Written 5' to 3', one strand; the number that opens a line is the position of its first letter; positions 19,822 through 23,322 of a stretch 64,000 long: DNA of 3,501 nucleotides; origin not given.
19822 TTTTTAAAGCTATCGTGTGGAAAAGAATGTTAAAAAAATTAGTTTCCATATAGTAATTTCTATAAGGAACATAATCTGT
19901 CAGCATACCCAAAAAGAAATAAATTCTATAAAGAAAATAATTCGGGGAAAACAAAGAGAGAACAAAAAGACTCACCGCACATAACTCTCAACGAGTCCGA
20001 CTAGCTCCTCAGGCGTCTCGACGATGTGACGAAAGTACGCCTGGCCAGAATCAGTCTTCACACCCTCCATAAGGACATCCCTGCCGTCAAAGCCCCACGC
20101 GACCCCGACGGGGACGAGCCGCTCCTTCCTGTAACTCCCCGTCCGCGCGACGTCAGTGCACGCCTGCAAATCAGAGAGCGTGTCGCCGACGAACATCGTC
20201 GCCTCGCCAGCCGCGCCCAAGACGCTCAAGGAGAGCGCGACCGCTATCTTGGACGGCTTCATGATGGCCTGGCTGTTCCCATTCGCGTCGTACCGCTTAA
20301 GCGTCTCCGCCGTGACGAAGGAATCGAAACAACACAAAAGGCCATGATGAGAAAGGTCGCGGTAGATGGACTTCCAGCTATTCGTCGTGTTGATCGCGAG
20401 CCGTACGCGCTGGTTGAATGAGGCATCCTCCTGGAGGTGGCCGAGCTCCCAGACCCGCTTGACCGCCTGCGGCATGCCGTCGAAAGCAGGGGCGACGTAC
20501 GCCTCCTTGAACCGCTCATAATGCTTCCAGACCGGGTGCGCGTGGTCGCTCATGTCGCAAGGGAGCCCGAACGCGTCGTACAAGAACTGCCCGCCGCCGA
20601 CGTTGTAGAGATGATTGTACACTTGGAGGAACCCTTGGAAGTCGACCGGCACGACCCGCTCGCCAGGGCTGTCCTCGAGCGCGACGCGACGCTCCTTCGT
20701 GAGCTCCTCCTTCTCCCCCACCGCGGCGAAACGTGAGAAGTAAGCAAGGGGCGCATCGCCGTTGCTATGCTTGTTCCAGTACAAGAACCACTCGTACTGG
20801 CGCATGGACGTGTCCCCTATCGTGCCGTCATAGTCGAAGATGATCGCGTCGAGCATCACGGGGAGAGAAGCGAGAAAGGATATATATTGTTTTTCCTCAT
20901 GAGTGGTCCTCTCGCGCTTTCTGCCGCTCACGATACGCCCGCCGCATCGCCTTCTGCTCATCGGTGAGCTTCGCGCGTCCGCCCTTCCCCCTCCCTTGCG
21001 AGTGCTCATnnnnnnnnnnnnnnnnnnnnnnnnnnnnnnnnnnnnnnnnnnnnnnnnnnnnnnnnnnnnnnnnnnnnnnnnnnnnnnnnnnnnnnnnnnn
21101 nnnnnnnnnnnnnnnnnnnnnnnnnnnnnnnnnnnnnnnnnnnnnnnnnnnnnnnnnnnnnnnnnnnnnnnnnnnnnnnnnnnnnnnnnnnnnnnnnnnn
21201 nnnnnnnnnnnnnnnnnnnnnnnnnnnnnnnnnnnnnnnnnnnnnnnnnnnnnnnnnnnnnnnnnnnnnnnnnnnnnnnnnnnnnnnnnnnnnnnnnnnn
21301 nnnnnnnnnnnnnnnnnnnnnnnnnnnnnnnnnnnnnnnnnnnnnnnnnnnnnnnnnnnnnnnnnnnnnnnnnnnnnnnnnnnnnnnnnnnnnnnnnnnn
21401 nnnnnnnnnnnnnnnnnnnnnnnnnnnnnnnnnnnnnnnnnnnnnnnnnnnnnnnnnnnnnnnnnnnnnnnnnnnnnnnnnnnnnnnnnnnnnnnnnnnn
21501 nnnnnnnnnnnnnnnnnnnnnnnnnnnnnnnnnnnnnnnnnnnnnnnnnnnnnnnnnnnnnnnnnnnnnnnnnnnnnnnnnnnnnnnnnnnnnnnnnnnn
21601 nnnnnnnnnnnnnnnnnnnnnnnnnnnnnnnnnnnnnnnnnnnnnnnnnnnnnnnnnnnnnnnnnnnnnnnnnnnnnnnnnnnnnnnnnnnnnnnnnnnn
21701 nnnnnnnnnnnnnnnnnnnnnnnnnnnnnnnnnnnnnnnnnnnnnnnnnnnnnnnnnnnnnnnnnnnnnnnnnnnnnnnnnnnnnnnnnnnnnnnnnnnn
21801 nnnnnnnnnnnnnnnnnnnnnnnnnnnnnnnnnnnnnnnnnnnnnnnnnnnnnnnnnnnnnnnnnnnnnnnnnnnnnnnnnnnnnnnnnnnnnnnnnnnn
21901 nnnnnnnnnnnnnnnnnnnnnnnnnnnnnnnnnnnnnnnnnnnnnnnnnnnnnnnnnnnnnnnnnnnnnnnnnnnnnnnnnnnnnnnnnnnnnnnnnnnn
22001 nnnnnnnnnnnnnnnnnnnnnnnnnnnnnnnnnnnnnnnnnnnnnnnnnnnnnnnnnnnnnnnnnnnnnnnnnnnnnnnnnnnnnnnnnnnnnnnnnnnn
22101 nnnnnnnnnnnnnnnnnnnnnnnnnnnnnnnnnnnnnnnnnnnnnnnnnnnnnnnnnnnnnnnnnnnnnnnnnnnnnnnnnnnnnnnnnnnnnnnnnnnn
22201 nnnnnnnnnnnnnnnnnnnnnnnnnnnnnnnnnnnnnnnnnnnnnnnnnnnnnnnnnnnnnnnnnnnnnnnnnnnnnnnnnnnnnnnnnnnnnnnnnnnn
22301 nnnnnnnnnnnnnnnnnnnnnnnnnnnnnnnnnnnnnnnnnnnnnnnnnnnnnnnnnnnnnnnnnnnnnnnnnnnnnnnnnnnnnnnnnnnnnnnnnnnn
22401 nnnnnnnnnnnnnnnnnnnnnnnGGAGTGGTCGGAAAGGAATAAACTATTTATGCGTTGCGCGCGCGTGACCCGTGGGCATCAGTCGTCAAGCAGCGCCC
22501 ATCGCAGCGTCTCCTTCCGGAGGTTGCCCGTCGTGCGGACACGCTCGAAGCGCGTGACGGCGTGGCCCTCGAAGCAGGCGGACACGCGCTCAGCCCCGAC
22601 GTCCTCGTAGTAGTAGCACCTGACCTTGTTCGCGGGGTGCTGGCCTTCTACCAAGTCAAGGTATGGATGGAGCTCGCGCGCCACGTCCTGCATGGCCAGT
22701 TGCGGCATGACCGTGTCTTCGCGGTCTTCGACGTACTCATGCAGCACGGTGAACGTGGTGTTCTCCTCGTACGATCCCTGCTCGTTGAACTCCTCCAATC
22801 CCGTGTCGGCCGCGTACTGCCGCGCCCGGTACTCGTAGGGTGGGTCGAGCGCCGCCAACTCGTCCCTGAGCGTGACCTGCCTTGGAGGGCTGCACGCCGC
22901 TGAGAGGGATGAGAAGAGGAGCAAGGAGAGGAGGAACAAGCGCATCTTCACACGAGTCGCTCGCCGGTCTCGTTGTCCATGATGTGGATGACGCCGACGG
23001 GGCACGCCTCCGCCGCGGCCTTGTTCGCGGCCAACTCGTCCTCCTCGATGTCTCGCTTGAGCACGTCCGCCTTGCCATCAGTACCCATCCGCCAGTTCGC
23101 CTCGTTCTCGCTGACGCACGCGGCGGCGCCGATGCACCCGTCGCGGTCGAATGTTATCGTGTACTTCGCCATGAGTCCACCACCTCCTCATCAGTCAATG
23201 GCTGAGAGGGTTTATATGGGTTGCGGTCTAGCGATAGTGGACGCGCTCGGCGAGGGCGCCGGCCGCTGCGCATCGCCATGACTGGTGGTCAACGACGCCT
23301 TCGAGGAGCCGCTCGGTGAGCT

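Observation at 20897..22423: Single-chain primase: PriS catalytic domain fused to a PriL C-terminal Fe-S domain, with no PriL N-terminal domain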

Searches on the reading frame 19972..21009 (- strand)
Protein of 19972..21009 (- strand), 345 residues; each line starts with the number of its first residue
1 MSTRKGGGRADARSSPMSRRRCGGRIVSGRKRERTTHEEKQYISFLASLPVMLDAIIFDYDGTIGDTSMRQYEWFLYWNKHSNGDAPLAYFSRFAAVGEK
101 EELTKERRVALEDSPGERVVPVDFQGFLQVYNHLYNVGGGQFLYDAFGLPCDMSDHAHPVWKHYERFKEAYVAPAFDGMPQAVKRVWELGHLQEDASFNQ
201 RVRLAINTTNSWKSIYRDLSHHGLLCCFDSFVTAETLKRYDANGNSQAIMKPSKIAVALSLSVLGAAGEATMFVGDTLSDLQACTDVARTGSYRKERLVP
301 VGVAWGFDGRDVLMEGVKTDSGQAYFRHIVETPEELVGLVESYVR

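Call 3: search_protein_families(library=pfam, proteins=[window:19972-21009:-], max_evalue=0.1)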
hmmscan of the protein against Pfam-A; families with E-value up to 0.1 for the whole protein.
window:19972-21009:- (345 aa): 5 families
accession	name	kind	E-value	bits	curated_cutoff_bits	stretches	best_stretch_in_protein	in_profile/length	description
PF00702.32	Hydrolase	-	1.1e-10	42.7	26.4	1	54-284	2-187/191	haloacid dehalogenase-like hydrolase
PF13419.12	HAD_2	-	9.9e-10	39.3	23.8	1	199-285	93-169/178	Haloacid dehalogenase-like hydrolase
PF03995.18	Inhibitor_I36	-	0.0022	18.4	21.1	1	171-224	16-65/69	Peptidase inhibitor family I36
PF12710.13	HAD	-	0.0091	16.9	27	0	56-105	1-56/189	haloacid dehalogenase-like hydrolase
PF13242.12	Hydrolase_like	-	0.031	14.6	22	1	251-283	4-37/75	HAD-hyrolase-like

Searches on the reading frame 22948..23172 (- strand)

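Call 3: search_protein_families(library=pfam, proteins=[window:22948-23172:-], max_evalue=0.1)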
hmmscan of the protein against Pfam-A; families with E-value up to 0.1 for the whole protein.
window:22948-23172:- (74 aa): 4 families
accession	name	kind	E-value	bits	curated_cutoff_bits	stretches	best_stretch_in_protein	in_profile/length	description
PF13459.11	Fer4_15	-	1.2e-11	45.5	22.4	1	6-64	1-66/66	4Fe-4S single cluster domain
PF13370.11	Fer4_13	-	1.9e-07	32.1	24.5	1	9-63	2-57/58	4Fe-4S single cluster domain of Ferredoxin I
PF06902.16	Fer4_19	-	0.00053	20.4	24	1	4-66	6-63/64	Divergent 4Fe-4S mono-cluster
PF12837.12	Fer4_6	-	0.084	13.3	25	0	6-21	2-17/24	4Fe-4S binding domain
